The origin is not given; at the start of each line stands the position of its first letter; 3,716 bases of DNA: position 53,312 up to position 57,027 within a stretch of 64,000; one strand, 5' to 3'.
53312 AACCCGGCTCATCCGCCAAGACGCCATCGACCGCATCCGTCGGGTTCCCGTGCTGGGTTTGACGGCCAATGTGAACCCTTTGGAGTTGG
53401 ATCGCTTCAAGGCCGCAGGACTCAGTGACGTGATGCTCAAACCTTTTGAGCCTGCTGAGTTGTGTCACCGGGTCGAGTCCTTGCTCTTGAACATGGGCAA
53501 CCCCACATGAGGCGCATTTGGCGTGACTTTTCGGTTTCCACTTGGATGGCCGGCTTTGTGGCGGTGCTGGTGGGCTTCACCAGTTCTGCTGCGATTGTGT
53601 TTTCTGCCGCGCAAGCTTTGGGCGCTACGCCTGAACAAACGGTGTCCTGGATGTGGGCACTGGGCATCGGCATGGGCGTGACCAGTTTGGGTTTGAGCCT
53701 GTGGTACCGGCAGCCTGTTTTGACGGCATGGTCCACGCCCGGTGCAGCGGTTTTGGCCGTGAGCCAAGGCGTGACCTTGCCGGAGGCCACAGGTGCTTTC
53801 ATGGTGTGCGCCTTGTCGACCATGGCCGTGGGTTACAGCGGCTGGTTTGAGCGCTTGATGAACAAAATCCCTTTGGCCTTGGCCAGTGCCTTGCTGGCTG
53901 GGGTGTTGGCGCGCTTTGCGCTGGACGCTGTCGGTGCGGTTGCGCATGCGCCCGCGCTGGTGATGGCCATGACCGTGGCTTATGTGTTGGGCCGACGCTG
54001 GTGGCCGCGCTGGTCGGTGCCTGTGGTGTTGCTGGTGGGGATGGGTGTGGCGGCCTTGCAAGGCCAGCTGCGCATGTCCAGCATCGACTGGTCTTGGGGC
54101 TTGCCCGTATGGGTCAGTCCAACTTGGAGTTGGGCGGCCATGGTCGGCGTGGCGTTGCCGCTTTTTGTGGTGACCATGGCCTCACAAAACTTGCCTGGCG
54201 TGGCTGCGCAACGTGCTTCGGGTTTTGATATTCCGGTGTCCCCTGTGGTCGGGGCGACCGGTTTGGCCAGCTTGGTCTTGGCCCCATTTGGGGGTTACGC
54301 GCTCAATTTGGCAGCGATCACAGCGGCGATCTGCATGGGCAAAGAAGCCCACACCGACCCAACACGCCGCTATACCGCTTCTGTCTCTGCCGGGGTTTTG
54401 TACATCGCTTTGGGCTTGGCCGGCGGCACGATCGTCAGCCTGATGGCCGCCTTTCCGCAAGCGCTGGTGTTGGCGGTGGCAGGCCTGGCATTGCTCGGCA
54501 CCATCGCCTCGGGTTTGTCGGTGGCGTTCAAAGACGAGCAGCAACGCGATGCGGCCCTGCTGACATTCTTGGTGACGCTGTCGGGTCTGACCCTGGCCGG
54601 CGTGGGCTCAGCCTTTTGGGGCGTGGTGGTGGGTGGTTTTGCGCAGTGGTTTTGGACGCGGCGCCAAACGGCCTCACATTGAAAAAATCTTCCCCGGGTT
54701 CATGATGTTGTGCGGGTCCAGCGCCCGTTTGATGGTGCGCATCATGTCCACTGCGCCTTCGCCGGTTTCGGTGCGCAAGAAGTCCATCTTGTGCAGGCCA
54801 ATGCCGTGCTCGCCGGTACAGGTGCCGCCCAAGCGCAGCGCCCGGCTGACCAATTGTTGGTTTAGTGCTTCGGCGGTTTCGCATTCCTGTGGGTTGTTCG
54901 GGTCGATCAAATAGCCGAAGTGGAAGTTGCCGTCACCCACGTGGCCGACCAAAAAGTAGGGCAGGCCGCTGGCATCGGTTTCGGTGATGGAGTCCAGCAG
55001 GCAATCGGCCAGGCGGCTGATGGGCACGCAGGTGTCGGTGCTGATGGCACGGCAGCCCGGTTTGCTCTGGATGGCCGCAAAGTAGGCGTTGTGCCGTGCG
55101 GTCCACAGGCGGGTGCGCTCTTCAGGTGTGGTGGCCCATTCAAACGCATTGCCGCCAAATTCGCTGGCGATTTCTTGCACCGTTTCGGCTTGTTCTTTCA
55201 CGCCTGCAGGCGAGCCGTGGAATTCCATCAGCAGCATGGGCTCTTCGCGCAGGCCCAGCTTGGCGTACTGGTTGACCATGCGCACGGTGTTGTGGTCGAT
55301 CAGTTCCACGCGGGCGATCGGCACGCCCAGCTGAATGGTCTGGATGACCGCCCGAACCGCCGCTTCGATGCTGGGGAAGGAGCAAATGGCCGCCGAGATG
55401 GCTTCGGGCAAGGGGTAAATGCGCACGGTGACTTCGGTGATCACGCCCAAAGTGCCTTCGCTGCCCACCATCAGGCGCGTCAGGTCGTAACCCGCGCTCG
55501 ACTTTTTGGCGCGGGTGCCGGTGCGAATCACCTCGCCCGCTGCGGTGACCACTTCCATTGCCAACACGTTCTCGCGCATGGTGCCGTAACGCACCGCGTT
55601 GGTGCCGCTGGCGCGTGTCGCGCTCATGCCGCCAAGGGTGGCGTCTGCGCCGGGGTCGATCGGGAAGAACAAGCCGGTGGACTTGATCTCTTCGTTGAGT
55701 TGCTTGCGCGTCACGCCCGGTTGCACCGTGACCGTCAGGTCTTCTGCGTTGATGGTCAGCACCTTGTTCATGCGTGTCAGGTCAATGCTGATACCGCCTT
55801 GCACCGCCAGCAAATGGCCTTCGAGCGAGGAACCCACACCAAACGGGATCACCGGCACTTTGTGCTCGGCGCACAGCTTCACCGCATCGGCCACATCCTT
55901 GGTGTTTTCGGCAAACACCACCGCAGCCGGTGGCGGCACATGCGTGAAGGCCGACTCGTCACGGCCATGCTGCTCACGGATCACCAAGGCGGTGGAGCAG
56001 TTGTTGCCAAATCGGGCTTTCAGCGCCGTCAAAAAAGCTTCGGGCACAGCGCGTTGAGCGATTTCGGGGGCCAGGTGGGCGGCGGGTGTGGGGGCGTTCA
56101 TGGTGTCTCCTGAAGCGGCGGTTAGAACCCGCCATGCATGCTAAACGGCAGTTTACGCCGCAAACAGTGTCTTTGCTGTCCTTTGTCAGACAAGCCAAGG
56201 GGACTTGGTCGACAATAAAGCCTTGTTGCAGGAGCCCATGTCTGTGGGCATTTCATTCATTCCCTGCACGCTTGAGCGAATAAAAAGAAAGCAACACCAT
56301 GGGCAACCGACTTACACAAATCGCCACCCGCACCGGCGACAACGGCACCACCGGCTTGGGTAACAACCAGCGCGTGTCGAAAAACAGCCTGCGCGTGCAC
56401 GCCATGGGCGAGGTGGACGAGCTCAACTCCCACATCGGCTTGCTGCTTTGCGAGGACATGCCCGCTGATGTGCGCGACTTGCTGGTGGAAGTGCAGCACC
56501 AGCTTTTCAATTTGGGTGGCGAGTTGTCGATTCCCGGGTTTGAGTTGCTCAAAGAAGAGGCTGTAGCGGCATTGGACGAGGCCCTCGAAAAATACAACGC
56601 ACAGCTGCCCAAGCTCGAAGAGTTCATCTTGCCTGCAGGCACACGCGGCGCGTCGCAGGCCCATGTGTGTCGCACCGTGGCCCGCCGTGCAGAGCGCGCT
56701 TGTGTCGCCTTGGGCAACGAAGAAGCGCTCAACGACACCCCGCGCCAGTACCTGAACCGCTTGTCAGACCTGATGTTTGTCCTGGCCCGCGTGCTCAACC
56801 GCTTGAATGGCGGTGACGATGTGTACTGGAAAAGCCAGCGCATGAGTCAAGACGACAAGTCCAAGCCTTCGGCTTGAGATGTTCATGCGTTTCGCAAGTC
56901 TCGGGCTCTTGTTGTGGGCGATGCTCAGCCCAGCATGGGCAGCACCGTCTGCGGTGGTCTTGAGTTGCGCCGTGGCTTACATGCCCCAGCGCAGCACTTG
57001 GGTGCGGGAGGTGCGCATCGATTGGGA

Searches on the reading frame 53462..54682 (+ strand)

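Call 38: search_protein_families(library=pfam, proteins=[window:53462-54682:+], max_evalue=0.001)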
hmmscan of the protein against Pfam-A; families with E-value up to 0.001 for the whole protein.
window:53462-54682:+ (406 aa): 1 family
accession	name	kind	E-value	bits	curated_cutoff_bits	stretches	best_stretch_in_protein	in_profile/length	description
PF03594.19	BenE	-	1.3e-136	455.9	27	1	22-394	2-375/378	Benzoate membrane transport protein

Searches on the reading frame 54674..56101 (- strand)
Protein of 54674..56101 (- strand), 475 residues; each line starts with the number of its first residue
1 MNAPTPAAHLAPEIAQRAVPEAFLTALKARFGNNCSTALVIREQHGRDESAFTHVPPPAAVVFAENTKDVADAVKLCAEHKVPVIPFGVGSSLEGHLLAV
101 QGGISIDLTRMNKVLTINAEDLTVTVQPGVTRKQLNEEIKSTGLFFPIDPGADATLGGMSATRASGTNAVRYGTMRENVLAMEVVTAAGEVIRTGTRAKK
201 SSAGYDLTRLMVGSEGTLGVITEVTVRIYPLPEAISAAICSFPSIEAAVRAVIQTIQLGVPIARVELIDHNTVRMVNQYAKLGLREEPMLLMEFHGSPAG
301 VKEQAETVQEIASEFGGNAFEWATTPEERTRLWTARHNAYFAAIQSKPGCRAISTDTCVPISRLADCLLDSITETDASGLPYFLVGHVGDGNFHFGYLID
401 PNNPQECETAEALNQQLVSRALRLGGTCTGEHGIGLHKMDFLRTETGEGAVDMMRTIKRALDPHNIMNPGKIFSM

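Call 38: search_protein_families(library=pfam, proteins=[window:54674-56101:-], max_evalue=0.001)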
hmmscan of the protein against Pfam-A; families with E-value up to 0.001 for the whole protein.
window:54674-56101:- (475 aa): 2 families
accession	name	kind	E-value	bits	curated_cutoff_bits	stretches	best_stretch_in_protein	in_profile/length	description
PF02913.24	FAD-oxidase_C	-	7.9e-69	232.5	21.2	1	231-472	1-248/248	FAD linked oxidases, C-terminal domain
PF01565.28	FAD_binding_4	-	3.7e-42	143.8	26.4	1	58-195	1-139/139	FAD binding domain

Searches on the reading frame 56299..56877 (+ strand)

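Call 38: search_protein_families(library=pfam, proteins=[window:56299-56877:+], max_evalue=0.001)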
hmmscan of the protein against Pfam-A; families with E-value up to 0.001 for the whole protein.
window:56299-56877:+ (192 aa): 1 family
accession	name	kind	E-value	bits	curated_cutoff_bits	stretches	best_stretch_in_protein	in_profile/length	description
PF01923.23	Cob_adeno_trans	-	9.7e-56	188.9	24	1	8-166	1-171/171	Cobalamin adenosyltransferase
